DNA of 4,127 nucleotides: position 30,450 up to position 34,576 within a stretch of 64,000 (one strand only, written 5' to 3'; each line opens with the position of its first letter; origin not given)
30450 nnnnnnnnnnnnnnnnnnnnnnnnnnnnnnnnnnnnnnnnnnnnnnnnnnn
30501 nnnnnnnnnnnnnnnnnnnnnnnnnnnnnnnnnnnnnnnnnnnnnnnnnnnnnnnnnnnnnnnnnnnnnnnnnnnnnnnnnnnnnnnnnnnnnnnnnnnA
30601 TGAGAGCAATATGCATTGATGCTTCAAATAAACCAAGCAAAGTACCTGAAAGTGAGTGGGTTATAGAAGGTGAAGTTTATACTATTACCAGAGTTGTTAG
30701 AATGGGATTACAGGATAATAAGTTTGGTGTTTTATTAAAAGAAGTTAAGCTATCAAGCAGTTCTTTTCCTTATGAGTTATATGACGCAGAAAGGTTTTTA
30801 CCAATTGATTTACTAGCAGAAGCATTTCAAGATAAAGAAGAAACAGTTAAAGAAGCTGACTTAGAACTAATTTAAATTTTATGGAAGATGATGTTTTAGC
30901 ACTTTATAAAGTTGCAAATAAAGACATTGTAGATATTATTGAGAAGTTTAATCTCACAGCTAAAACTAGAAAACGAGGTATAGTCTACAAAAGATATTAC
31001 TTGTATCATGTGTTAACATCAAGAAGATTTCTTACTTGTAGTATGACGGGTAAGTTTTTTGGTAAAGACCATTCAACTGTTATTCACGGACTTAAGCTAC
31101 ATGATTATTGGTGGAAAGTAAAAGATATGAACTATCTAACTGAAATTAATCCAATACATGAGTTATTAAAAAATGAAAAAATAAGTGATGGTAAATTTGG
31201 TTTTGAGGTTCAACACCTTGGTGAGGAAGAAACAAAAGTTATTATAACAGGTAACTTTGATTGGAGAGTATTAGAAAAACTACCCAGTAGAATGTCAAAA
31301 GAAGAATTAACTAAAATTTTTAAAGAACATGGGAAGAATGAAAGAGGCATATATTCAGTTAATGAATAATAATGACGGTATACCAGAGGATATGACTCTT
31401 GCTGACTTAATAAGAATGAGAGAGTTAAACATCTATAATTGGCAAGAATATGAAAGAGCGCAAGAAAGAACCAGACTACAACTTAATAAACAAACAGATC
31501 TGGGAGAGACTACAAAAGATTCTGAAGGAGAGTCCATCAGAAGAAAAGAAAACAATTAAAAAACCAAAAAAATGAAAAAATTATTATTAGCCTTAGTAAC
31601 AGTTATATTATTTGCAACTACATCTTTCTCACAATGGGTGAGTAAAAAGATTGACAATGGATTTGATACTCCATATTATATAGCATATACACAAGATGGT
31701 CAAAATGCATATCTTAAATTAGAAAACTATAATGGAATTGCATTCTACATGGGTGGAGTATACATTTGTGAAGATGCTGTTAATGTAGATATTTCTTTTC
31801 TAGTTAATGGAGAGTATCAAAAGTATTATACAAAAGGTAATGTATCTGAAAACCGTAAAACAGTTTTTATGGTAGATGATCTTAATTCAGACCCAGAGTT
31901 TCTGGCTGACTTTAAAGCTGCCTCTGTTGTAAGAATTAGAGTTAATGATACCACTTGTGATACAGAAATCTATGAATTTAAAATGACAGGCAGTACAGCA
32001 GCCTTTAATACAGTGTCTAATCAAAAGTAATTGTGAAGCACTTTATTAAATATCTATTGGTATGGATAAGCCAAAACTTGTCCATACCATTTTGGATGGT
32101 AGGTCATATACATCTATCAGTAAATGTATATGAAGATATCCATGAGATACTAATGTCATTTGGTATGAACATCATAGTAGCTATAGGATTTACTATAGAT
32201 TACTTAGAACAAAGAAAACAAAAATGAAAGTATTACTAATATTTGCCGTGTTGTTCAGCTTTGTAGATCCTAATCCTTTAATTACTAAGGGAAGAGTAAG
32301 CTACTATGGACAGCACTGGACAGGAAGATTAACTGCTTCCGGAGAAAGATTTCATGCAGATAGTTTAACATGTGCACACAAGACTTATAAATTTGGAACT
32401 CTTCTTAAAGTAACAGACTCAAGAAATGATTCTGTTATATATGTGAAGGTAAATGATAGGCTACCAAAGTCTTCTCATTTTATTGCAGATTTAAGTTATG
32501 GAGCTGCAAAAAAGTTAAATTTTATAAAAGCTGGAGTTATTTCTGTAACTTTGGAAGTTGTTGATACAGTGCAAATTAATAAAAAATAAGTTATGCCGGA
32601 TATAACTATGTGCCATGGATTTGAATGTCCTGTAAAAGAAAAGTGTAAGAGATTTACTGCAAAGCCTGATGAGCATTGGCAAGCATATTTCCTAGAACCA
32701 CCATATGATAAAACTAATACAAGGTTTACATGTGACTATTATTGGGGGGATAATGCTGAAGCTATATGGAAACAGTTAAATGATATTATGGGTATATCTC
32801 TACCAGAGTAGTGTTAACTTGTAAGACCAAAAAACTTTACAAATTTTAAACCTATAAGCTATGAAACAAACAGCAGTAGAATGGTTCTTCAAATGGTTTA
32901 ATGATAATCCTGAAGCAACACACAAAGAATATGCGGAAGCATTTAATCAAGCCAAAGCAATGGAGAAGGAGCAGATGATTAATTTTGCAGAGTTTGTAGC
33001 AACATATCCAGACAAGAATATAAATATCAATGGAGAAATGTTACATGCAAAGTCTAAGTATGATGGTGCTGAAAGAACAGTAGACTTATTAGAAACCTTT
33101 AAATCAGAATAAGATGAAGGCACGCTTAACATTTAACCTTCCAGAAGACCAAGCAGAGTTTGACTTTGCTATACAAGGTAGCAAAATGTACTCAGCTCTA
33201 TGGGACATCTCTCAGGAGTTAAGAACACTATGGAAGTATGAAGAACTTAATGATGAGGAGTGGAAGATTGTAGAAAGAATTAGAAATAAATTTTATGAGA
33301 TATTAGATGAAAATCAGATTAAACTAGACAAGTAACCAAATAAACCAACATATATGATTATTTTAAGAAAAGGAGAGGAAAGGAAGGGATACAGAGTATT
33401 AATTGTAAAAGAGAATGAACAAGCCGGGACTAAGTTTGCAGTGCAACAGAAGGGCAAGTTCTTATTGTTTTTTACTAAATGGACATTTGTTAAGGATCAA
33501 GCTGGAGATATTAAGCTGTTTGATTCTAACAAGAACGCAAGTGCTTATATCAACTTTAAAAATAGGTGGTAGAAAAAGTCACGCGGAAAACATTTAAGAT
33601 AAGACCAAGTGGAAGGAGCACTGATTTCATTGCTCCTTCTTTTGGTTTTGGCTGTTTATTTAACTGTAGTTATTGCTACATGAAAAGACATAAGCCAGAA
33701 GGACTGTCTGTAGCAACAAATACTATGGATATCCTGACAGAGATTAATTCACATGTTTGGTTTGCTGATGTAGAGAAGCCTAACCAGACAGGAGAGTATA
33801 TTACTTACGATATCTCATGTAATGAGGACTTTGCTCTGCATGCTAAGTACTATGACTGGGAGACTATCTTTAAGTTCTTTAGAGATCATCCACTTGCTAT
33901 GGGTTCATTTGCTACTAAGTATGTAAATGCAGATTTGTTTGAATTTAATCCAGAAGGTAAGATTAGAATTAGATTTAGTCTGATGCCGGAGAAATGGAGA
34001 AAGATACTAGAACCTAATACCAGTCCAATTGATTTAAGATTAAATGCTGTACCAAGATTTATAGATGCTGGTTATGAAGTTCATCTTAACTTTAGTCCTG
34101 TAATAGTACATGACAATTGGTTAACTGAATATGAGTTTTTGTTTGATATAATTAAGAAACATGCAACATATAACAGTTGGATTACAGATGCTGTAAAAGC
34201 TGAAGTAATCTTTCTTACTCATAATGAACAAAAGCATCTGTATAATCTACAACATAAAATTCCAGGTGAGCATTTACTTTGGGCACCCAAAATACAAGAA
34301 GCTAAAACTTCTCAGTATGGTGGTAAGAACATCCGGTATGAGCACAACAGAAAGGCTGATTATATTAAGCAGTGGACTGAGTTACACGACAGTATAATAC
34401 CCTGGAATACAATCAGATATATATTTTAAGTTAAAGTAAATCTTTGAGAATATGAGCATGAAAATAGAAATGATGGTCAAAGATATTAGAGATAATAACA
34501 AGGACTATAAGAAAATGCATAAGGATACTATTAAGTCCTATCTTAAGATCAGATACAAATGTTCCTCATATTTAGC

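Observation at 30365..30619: Phage ClpS homolog, the second half of a possible N-degron module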

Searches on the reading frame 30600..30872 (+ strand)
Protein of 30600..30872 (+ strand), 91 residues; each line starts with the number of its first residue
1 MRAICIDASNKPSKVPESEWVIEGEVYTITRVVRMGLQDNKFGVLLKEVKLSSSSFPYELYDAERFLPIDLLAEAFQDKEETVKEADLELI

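Call 42: search_protein_families(library=pfam, proteins=[window:30600-30872:+], max_evalue=0.01)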
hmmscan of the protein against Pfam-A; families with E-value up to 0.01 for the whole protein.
window:30600-30872:+ (91 aa): 0 families

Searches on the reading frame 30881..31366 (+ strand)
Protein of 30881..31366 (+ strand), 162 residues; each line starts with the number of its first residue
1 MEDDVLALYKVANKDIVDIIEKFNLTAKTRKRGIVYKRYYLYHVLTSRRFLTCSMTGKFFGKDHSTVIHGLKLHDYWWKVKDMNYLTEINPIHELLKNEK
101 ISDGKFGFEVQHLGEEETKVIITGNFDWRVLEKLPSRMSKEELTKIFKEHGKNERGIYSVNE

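Call 42: search_protein_families(library=pfam, proteins=[window:30881-31366:+], max_evalue=0.01)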
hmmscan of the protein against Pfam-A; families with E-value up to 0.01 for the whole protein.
window:30881-31366:+ (162 aa): 1 family
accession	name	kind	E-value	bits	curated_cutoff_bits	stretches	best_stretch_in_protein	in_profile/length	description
PF08299.17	Bac_DnaA_C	-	9.3e-06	26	31.5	1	22-72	16-67/69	Bacterial dnaA protein helix-turn-helix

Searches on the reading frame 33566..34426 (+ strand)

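Call 48: search_protein_families(library=pfam, proteins=[window:33566-34426:+], max_evalue=0.001)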
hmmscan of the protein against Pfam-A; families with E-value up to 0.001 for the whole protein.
window:33566-34426:+ (287 aa): 1 family
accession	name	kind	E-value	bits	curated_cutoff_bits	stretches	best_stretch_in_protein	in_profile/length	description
PF20903.3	SPL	-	1.2e-22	80.7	27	1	7-286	65-337/338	Spore photoproduct lyase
